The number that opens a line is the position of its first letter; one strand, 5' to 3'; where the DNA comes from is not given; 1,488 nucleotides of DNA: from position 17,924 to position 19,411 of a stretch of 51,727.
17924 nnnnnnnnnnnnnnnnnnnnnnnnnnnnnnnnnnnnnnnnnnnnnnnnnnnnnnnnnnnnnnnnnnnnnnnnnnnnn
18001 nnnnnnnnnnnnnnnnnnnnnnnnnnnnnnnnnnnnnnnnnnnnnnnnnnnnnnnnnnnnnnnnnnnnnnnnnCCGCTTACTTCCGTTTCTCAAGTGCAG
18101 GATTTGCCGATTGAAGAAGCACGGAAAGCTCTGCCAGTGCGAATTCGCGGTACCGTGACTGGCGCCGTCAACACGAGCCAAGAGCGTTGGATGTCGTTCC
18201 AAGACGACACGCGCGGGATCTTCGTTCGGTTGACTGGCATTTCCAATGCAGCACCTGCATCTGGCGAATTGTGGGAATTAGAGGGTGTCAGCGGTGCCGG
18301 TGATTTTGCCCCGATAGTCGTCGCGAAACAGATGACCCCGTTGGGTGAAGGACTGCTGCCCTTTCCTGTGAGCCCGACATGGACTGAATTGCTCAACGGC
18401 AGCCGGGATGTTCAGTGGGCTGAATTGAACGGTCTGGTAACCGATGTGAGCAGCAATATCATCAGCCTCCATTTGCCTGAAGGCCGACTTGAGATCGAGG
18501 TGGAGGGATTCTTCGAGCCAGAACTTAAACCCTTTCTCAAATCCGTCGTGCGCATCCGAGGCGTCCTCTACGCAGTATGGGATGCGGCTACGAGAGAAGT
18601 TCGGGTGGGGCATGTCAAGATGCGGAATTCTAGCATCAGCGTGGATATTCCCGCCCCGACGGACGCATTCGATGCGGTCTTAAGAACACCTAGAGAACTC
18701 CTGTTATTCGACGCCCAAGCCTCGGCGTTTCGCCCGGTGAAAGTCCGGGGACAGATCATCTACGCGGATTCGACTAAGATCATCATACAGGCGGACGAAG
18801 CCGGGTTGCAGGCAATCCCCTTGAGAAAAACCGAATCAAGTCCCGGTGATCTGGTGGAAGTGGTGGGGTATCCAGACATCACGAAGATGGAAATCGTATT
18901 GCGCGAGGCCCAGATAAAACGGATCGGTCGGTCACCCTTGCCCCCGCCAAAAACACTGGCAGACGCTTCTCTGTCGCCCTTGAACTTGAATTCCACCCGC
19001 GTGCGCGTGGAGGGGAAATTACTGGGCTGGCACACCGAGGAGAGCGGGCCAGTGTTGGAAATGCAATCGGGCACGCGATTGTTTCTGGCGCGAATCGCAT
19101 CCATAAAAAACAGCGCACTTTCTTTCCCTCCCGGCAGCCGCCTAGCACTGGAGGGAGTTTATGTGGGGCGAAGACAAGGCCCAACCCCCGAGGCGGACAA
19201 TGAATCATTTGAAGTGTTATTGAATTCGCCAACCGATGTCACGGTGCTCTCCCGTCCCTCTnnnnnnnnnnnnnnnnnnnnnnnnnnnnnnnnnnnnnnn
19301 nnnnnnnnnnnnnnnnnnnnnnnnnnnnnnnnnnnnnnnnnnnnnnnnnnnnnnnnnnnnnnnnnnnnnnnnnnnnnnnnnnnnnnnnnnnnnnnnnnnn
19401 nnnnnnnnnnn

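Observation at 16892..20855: PA14-domain sensor kinase + NarL-type regulator: candidate glycan-sensing switch of the xylan locus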

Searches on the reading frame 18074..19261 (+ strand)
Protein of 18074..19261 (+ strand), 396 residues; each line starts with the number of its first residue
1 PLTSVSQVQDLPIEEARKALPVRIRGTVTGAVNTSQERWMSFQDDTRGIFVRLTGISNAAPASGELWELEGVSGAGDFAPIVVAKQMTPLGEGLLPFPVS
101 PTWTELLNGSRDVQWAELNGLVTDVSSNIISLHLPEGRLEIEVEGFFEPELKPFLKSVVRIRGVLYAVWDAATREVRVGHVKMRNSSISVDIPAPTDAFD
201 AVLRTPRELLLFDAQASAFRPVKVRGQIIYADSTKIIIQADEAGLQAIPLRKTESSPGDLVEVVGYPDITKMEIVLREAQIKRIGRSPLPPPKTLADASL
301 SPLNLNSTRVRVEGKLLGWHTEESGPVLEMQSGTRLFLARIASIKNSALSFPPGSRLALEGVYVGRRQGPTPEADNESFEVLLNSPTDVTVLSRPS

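Call 38: predict_structure(alignment_id=A2)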
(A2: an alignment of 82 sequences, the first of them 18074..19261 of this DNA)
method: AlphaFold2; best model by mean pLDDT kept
length: 396 residues; sequences in the alignment: 82
mean_pLDDT: 86.4   pTM: 0.74
mean pLDDT of the five models: 86.4, 86.1, 85.9, 84.6, 83.9
residues with pLDDT >= 90: 219; 70-90: 137; 50-70: 30; < 50: 10
segments of 3 or more residues with pLDDT < 50: 368-375
pLDDT, mean of each block of 10 residues (from residue 1): 92 94 95 83 92 79 91 91 93 88 88 92 94 87 94 94 91 84 94 88 85 64 93 90 87 87 84 80 94 69 75 93 88 89 69 94 68 57 93 92
secondary structure, 60 per line:
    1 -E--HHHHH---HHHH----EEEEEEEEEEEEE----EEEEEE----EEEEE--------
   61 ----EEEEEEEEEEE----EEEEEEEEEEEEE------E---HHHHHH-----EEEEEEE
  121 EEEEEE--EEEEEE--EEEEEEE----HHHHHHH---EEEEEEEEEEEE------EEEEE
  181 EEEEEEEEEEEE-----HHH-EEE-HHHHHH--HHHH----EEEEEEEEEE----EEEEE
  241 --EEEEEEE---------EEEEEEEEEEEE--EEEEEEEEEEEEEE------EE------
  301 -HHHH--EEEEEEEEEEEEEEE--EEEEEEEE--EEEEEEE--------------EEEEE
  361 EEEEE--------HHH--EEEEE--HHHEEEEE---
elements in order: H5-9 H13-16 E21-33 E38-43 E48-52 E65-75 E80-92 H103-108 E114-126 E129-134 E137-143 H148-154 E158-169 E176-192 E202-204 H206-211 H214-217 E222-231 E236-240 E243-249 E259-270 E273-286 H302-305 E308-322 E325-332 E335-341 E356-365 E379-383 E389-393

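Call 43: fold_search(model_id=the predicted structure, library=pdb)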
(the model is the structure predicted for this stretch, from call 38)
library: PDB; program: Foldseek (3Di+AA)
matches with E <= 10: 1271; with E <= 0.001: 68
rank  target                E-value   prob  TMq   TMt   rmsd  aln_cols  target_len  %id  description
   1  5z7d_C                2.0e-09  1.00  0.25  0.25  18.0       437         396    9  p204HINab-dsDNA complex structure (released 2019-01-30)
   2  5z7d_B                3.0e-09  1.00  0.23  0.23  19.2       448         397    9  p204HINab-dsDNA complex structure (released 2019-01-30)
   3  5z7d_A                1.2e-08  1.00  0.24  0.24  19.5       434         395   10  p204HINab-dsDNA complex structure (released 2019-01-30)
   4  7yny_A                2.6e-06  1.00  0.20  0.22  14.2       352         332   11  Crystal structure of baculovirus LEF-3 from Helicoverpa armigera nucleopolyhedrovirus (released 2023-01-25)
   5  7yny_C                3.4e-06  1.00  0.18  0.20  14.2       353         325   10  Crystal structure of baculovirus LEF-3 from Helicoverpa armigera nucleopolyhedrovirus (released 2023-01-25)
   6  7ypo_A                6.7e-06  1.00  0.20  0.23  13.3       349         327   10  Cryo-EM structure of baculovirus LEF-3 in complex with ssDNA (released 2023-01-25)
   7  7yny_H                9.7e-06  1.00  0.20  0.23  14.4       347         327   11  Crystal structure of baculovirus LEF-3 from Helicoverpa armigera nucleopolyhedrovirus (released 2023-01-25)
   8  3u58_A                1.9e-05  1.00  0.18  0.32  15.0       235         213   11  Crystal Structure of the Tetrahymena telomerase processivity factor Teb1 AB (released 2011-12-28)
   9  3u58_C                2.1e-05  1.00  0.20  0.35  14.2       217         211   14  Crystal Structure of the Tetrahymena telomerase processivity factor Teb1 AB (released 2011-12-28)
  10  3u58_B                2.6e-05  1.00  0.18  0.31  14.4       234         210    9  Crystal Structure of the Tetrahymena telomerase processivity factor Teb1 AB (released 2011-12-28)
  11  4l5q                  3.0e-05  1.00  0.19  0.35   9.5       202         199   10  Crystal structure of p202 HIN1 (released 2013-07-31)
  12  2i0q_A                3.4e-05  1.00  0.19  0.18  16.6       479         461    8  Crystal structure of a telomere single-strand DNA-protein complex from O. nova with full-length alpha and beta telomer (released 2006-08-22)
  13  2oq0_A                4.4e-05  1.00  0.20  0.36   9.5       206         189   10  Crystal Structure of the First HIN-200 Domain of Interferon-Inducible Protein 16 (released 2007-02-27)
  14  2oq0_C                4.9e-05  1.00  0.20  0.35   9.4       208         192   10  Crystal Structure of the First HIN-200 Domain of Interferon-Inducible Protein 16 (released 2007-02-27)
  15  3go5                  4.9e-05  0.98  0.12  0.16  14.7       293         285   11  Crystal structure of a multidomain protein with nucleic acid binding domains (sp_0946) from streptococcus pneumoniae tig (released 2009-04-07)
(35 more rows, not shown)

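Call 58: find_related_loci(query=A2, collection=genome_contigs, flank=6000)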
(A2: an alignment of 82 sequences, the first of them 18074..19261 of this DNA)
Query A2 (396 aa) in genome_contigs; peptide patterns used: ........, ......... (x = any residue, [..] = any of these).
600 stretches matched a pattern (row limit reached: there are more); 22 encode a relative of the query (tblastn E <= 1e-3); 22 distinct loci.
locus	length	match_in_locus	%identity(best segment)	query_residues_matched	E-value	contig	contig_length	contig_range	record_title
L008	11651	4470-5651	58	2-396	2e-150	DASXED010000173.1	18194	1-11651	MAG TPA_asm: Verrucomicrobiia bacterium isolate SMAG_U5103 k141_2903792, whole genome shotgun sequence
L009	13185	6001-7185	58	2-396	7e-150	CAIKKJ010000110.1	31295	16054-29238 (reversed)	MAG: uncultured Verrucomicrobia subdivision 3 bacterium isolate Umea1_bin-1418 genome assembly, contig: bin-1418:110/213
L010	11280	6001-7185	57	2-396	2e-146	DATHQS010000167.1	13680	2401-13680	MAG TPA_asm: Candidatus Acidiferrales bacterium isolate SMAG_U12745 k141_3953806, whole genome shotgun sequence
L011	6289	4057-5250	57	1-396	3e-146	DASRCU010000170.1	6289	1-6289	MAG TPA_asm: Verrucomicrobiia bacterium isolate SMAG_U9961 k141_174833, whole genome shotgun sequence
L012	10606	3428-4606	53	1-396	4e-130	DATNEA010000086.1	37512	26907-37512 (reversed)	MAG TPA_asm: Candidatus Angelobacter sp. isolate SMAG_U11256 k141_3592490, whole genome shotgun sequence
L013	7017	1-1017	60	58-396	2e-129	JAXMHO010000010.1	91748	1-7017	MAG: Verrucomicrobiota bacterium isolate STL-VER6 C2.52.fa-10, whole genome shotgun sequence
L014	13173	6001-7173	44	2-396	1e-95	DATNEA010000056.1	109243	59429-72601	MAG TPA_asm: Candidatus Angelobacter sp. isolate SMAG_U11256 k141_1461966, whole genome shotgun sequence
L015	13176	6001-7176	42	2-396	4e-95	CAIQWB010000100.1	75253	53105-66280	MAG: uncultured Verrucomicrobia subdivision 3 bacterium isolate AlinenLipids_bin-9528 genome assembly, contig: bin-9528:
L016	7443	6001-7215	41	2-395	8e-82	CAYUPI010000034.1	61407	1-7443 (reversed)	MAG TPA_asm: uncultured Verrucomicrobiota bacterium isolate binchicken_co185_233 genome assembly, contig: NODE_641_lengt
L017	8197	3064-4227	40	2-395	2e-80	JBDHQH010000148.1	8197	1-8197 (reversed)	MAG: Verrucomicrobiota bacterium isolate AS-MESO-3CA.215 NODE_37108_length_8197_cov_7.174384, whole genome shotgun seque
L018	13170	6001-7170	38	2-395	4e-79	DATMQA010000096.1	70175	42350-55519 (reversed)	MAG TPA_asm: Candidatus Binatia bacterium isolate SMAG_U12916 k141_3260540, whole genome shotgun sequence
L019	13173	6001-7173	40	2-396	3e-79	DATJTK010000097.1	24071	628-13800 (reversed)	MAG TPA_asm: Candidatus Sulfotelmatobacter sp. isolate SMAG_U15018 k141_2329856, whole genome shotgun sequence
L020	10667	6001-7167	38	2-395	4e-78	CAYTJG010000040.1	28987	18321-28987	MAG TPA_asm: uncultured Bifidobacteriaceae bacterium isolate binchicken_co3_196 genome assembly, contig: NODE_4938_lengt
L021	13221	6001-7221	38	2-395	3e-75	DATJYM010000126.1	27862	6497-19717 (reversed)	MAG TPA_asm: Candidatus Acidiferrales bacterium isolate SMAG_U15152 k141_361762, whole genome shotgun sequence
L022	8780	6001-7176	37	2-395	5e-75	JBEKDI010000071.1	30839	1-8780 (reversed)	MAG: Verrucomicrobiota bacterium isolate SPRUCE 17 SPRUCE_17_71, whole genome shotgun sequence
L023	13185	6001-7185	38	2-396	4e-73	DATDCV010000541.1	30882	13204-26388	MAG TPA_asm: Verrucomicrobiia bacterium isolate SMAG_U157 k141_183209, whole genome shotgun sequence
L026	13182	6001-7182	31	2-396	3e-50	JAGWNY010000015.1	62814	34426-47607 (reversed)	MAG: Verrucomicrobiota bacterium isolate REEB243 contig-150_638, whole genome shotgun sequence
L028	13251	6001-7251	26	2-396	5e-27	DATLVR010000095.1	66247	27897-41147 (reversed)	MAG TPA_asm: Verrucomicrobiia bacterium isolate SMAG_U13197 k141_365677, whole genome shotgun sequence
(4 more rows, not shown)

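Call 65: search_protein_families(library=pfam, proteins=[L014:2114-4570:+, L014:11161-12816:-, L015:275-2419:+, L015:8900-11011:+, L018:9120-12608:+, L019:1386-3320:+, L019:8726-11659:+, L023:2163-5105:+, L026:8887-12687:+, L028:1719-4649:+], max_evalue=0.00001)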
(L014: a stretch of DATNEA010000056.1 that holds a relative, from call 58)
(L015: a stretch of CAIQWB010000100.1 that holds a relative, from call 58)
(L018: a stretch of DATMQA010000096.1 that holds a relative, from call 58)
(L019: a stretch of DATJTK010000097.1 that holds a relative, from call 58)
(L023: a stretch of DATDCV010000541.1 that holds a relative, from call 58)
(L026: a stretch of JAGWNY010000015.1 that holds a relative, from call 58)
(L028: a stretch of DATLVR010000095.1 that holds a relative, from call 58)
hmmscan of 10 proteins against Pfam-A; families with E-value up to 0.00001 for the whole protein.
L014:2114-4570:+ (819 aa): 15 families
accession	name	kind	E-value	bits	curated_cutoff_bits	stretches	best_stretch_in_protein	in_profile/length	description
PF07719.23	TPR_2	-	3.3e-37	124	27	0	597-626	5-34/34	Tetratricopeptide repeat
PF14559.12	TPR_19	-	7.6e-36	122.7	25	2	571-625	3-57/68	Tetratricopeptide repeat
PF13432.12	TPR_16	-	2.3e-34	117.9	32.7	1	508-558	14-64/65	Tetratricopeptide repeat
PF13414.12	TPR_11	-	2.3e-29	101.2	26.8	1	702-737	1-36/42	TPR repeat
PF00515.34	TPR_1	-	4.8e-27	93.1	27.8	0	630-655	4-29/34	Tetratricopeptide repeat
PF13428.12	TPR_14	-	5.4e-25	85.8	23.5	0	696-736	2-42/44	Tetratricopeptide repeat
PF13181.12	TPR_8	-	8.8e-25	85.2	25.7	0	596-626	4-34/34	Tetratricopeptide repeat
PF13431.12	TPR_17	-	2.6e-23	80.7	24.4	0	616-648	2-34/34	Tetratricopeptide repeat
PF13424.12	TPR_12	-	6.5e-17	61.9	30.1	0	564-623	8-75/77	Tetratricopeptide repeat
PF13371.12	TPR_9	-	6.7e-17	61.7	35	0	755-806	21-72/73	Tetratricopeptide repeat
PF23914.1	TPR_CcmH_CycH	-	6.7e-14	52.5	42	0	505-559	30-84/158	Cytochrome c-type biogenesis protein H TPR domain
PF24575.1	TPR_Slam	-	1e-11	45.6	35.2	0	567-603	55-91/104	Surface lipoprotein assembly modifier, N-terminal TPR repeats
PF13174.12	TPR_6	-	1.5e-08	35.2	26.3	0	699-727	4-32/33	Tetratricopeptide repeat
PF13176.12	TPR_7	-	2.9e-08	33.6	27.9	0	597-626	3-32/36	Tetratricopeptide repeat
PF12895.13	ANAPC3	-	6.8e-08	33.1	27.2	0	539-618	3-81/82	Anaphase-promoting complex, cyclosome, subunit 3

L014:11161-12816:- (552 aa): 0 families

L015:275-2419:+ (715 aa): 2 families
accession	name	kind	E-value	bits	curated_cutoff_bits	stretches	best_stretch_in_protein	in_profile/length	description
PF04616.20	Glyco_hydro_43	-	1.1e-32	114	32.2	1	61-333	1-288/288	Glycosyl hydrolases family 43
PF17851.8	GH43_C2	-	9.5e-31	107.5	22.7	1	366-562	1-201/203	Beta xylosidase C-terminal Concanavalin A-like domain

L015:8900-11011:+ (704 aa): 1 family
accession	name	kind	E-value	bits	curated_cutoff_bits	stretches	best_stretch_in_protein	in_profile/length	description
PF22848.2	ASD1_dom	-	2.6e-08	34.2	22.2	0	333-369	112-149/239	Alpha-L-arabinofuranosidase 1 domain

L018:9120-12608:+ (1163 aa): 5 families
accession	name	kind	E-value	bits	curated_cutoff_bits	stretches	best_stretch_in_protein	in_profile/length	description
PF07679.22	I-set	-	4.1e-20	72.1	23.7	1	795-864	9-78/90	Immunoglobulin I-set domain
PF13927.12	Ig_3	-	1e-19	71.3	30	1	798-863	13-78/78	Immunoglobulin domain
PF13385.13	Laminin_G_3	-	1.8e-15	57.9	27.6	1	545-684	9-151/151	Concanavalin A-like lectin/glucanases superfamily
PF13895.12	Ig_2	-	2.5e-09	37.7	27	0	301-382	3-78/79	Immunoglobulin domain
PF18483.9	Lectin_L-type_dom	-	3.3e-07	30.8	78.3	1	891-1085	9-212/215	Legume lectin beta-barrel domain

L019:1386-3320:+ (645 aa): 0 families

L019:8726-11659:+ (978 aa): 5 families
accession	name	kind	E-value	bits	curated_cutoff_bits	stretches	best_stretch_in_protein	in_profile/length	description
PF22666.2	Glyco_hydro_2_N2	-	8.9e-34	117.4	27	1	120-283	8-167/167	Glycosyl hydrolase 2 galactose-binding domain-like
PF18368.7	Ig_GlcNase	-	5.1e-22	78.4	26.3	1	867-972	1-105/105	Exo-beta-D-glucosaminidase Ig-fold domain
PF00703.27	Glyco_hydro_2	-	3.4e-10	41.1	23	1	307-408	15-109/109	Glycosyl hydrolases family 2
PF02837.24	Glyco_hydro_2_N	-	1.4e-08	35.3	28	1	160-230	64-133/169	Glycosyl hydrolases family 2, sugar binding domain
PF02836.23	Glyco_hydro_2_C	-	1.4e-07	31.4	21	1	486-621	8-157/302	Glycosyl hydrolases family 2, TIM barrel domain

L023:2163-5105:+ (981 aa): 5 families
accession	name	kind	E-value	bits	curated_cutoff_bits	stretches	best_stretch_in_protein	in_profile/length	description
PF13385.13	Laminin_G_3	-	1.4e-23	84.1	27.6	1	469-618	4-150/151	Concanavalin A-like lectin/glucanases superfamily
PF13927.12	Ig_3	-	1.2e-17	64.6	30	1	317-377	13-78/78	Immunoglobulin domain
PF07679.22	I-set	-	1.5e-17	63.8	23.7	2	319-391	14-90/90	Immunoglobulin I-set domain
PF00047.31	ig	-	8.4e-08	32.9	21.8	0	318-383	6-78/81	Immunoglobulin domain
PF13895.12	Ig_2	-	8.5e-06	26.4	27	0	316-391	10-79/79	Immunoglobulin domain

L026:8887-12687:+ (1267 aa): 1 family
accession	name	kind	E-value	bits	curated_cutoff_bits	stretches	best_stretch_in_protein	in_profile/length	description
PF12951.13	PATR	-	7e-08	32.8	27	0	1012-1047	1-30/30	Passenger-associated-transport-repeat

L028:1719-4649:+ (977 aa): 2 families
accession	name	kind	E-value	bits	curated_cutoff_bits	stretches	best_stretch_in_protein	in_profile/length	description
PF00295.23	Glyco_hydro_28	-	2.5e-09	37.1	22.9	1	191-476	10-279/324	Glycosyl hydrolases family 28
PF07679.22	I-set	-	4e-06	27.2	23.7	0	537-624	4-89/90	Immunoglobulin I-set domain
